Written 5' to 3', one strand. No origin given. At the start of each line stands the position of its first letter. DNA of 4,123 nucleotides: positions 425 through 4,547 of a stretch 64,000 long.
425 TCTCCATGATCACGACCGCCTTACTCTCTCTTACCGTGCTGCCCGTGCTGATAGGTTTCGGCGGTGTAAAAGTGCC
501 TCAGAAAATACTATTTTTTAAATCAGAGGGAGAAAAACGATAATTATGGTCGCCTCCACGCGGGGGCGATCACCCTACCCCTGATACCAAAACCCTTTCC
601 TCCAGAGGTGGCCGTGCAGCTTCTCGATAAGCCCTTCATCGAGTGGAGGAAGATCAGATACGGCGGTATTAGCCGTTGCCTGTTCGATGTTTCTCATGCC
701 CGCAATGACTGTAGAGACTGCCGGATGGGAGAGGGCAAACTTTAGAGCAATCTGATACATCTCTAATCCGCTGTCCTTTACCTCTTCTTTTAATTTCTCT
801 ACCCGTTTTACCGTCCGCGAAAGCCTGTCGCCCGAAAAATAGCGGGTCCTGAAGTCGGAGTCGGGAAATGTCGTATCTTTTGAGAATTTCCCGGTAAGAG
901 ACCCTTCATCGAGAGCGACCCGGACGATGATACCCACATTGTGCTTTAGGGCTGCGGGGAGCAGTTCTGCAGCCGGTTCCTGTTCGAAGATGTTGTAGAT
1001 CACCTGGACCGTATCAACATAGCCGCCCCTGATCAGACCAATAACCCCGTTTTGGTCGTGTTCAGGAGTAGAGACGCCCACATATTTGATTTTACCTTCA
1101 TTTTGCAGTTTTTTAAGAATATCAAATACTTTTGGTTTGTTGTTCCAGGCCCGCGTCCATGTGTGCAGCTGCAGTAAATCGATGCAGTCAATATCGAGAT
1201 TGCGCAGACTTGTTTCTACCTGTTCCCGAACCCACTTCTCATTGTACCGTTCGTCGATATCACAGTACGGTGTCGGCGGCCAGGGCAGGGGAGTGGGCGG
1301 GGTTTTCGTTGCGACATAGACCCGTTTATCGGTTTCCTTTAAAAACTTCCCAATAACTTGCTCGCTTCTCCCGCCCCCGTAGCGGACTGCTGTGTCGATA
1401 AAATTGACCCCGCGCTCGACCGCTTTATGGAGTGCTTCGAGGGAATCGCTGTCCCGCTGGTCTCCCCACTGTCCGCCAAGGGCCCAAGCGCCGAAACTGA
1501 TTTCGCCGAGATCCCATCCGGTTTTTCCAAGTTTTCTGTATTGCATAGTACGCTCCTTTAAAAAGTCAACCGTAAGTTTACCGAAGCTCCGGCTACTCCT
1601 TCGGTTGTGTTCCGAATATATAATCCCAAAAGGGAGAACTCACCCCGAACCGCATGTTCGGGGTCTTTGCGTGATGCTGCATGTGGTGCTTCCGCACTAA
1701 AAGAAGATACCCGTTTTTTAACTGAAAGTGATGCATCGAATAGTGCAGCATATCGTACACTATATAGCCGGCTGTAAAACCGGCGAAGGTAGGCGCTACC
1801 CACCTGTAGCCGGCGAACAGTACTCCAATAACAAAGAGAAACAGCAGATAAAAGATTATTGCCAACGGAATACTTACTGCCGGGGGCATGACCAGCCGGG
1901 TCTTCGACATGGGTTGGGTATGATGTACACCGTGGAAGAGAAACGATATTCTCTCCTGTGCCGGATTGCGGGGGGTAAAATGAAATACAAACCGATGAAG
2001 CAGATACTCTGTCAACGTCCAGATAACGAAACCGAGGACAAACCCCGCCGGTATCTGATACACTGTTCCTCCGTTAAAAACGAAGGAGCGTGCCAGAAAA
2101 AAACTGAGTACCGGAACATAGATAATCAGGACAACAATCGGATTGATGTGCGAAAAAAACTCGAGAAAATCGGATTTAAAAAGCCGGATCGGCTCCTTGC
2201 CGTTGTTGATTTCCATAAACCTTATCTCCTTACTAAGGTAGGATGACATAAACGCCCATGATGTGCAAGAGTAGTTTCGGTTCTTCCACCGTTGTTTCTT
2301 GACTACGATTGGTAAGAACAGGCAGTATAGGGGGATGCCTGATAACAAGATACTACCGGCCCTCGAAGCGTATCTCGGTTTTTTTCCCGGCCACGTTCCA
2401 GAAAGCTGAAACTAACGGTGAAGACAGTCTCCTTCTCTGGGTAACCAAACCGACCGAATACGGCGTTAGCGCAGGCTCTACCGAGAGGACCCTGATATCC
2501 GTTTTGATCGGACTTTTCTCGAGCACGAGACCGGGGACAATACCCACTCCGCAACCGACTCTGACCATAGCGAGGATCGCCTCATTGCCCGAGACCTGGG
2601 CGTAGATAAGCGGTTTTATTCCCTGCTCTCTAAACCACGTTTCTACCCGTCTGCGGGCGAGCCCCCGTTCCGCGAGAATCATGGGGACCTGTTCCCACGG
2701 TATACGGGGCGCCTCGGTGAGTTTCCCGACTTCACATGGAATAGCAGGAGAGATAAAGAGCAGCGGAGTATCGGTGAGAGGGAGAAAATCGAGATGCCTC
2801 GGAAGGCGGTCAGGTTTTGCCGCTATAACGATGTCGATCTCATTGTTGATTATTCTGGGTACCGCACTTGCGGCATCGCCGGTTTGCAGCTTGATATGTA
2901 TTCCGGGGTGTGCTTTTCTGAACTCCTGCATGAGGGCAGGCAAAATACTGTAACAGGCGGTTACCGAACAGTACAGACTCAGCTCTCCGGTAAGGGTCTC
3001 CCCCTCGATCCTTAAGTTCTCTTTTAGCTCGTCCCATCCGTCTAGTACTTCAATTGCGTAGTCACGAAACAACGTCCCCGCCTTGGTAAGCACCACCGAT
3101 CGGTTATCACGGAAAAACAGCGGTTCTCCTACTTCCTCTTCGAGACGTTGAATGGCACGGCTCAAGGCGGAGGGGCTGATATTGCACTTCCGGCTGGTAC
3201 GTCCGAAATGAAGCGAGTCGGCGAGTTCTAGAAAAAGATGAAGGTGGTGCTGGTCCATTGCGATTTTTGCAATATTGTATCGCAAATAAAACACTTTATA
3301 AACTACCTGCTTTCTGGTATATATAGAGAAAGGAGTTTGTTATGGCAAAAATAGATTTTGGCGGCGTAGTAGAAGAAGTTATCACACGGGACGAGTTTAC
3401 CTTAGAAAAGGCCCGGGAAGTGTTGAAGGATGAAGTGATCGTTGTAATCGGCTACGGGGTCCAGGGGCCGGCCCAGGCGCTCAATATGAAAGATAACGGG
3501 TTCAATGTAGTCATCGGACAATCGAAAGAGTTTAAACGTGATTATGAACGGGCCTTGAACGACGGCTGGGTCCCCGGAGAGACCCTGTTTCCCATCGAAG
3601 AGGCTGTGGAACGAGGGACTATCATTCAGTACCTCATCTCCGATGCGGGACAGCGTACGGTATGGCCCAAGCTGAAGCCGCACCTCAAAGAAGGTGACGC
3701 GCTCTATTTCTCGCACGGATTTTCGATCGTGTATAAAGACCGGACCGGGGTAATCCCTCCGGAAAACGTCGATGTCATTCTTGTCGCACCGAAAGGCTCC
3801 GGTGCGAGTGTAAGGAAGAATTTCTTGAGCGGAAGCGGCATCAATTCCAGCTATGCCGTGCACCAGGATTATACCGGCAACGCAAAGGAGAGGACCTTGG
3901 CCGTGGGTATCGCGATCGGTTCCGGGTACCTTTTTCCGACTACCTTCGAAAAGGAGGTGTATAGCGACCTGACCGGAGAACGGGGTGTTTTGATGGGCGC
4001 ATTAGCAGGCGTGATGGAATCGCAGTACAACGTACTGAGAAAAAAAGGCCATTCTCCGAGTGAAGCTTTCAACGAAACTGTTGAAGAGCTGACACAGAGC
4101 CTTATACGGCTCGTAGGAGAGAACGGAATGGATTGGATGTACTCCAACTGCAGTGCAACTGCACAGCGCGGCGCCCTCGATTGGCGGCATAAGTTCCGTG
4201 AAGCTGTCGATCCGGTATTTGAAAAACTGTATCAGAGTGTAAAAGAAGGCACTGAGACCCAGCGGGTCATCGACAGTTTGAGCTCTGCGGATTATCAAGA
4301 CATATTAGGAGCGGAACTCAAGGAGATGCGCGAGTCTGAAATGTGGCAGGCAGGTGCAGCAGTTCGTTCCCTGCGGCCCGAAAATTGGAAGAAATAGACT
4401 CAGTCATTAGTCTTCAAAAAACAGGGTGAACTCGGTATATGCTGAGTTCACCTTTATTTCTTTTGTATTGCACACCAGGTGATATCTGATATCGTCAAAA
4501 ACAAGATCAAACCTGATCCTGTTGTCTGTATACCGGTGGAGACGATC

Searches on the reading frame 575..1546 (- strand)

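Call 42: search_protein_families(library=pfam, proteins=[window:575-1546:-], max_evalue=0.00001)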
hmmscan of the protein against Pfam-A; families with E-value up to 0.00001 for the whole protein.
window:575-1546:- (323 aa): 1 family
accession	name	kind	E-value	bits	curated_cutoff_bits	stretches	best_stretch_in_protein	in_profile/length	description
PF00248.27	Aldo_ket_red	-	1e-62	212.3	24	1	15-310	1-286/291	Aldo/keto reductase family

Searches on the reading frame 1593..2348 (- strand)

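Call 42: search_protein_families(library=pfam, proteins=[window:1593-2348:-], max_evalue=0.00001)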
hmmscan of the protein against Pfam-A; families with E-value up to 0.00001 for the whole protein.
window:1593-2348:- (251 aa): 1 family
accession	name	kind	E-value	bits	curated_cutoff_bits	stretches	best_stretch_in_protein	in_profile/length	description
PF04116.19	FA_hydroxylase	-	5.2e-19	69.4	31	1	103-247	1-132/132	Fatty acid hydroxylase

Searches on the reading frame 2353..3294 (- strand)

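Call 42: search_protein_families(library=pfam, proteins=[window:2353-3294:-], max_evalue=0.00001)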
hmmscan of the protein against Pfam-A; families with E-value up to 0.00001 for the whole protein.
window:2353-3294:- (313 aa): 2 families
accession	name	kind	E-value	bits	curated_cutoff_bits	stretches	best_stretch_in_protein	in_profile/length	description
PF03466.25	LysR_substrate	-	2.9e-36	125.3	28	1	100-302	3-204/209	LysR substrate binding domain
PF00126.33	HTH_1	-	1.8e-18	66.7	26.6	1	16-73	2-59/60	Bacterial regulatory helix-turn-helix protein, lysR family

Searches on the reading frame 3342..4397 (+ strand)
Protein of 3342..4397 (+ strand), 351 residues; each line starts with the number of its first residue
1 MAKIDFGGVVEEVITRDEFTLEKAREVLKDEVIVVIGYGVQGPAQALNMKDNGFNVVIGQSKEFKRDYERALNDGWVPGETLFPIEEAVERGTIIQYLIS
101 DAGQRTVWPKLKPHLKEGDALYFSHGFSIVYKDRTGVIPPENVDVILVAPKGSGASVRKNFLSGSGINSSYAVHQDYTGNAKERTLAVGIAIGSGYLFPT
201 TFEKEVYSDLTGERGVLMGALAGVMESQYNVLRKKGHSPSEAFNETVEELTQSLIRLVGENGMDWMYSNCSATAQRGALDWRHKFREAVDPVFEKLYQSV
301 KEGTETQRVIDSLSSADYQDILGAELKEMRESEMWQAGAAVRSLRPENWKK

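Call 42: search_protein_families(library=pfam, proteins=[window:3342-4397:+], max_evalue=0.00001)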
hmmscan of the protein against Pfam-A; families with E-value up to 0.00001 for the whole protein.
window:3342-4397:+ (351 aa): 2 families
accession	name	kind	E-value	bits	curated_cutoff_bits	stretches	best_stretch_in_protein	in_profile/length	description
PF07991.19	KARI_N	-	1.6e-44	151.8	20.6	1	27-194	1-161/165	Acetohydroxy acid isomeroreductase, NADPH-binding domain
PF01450.25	KARI_C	-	1.5e-41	142.5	29.1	1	202-346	1-143/144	Ketol-acid reductoisomerase, C-terminal domain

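Call 52: find_homologous_proteins(query=window:3342-4397:+, max_evalue=1e-50)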
Query window:3342-4397:+ (351 aa): 8000 proteins with E <= 1e-50 among 8000 candidates; the best 120 are listed.
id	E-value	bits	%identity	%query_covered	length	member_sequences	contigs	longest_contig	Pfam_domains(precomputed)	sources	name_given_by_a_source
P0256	4.1e-232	787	100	100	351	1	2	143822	PF01450.26,PF07991.19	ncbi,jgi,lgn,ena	jgi:ketol-acid reductoisomerase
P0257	1.7e-225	766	96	100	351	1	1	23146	PF01450.26,PF07991.19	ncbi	-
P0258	1.8e-225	766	96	100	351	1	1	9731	PF01450.26,PF07991.19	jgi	jgi:ketol-acid reductoisomerase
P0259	4.3e-225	764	96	100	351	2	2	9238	PF01450.26,PF07991.19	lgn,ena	-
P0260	5.4e-224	761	95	100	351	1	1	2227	PF01450.26,PF07991.19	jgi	-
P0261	1.1e-211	720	89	100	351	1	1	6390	PF01450.26,PF07991.19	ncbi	-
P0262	3.0e-209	712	89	100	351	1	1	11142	PF01450.26,PF07991.19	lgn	-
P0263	4.8e-209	712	89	100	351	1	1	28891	PF01450.26,PF07991.19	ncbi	-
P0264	3.0e-208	709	89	100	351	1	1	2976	PF01450.26,PF07991.19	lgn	-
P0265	2.1e-205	700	88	100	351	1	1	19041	PF01450.26,PF07991.19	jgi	jgi:ketol-acid reductoisomerase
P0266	4.0e-199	679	84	100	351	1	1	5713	PF01450.26,PF07991.19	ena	-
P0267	7.7e-199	678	84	100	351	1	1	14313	PF01450.26,PF07991.19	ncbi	-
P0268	1.0e-198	678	83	100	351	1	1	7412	PF01450.26,PF07991.19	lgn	-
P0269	2.6e-198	676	83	100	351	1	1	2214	PF01450.26,PF07991.19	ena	-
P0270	2.9e-197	673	84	100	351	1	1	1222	PF01450.26,PF07991.19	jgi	jgi:ketol-acid reductoisomerase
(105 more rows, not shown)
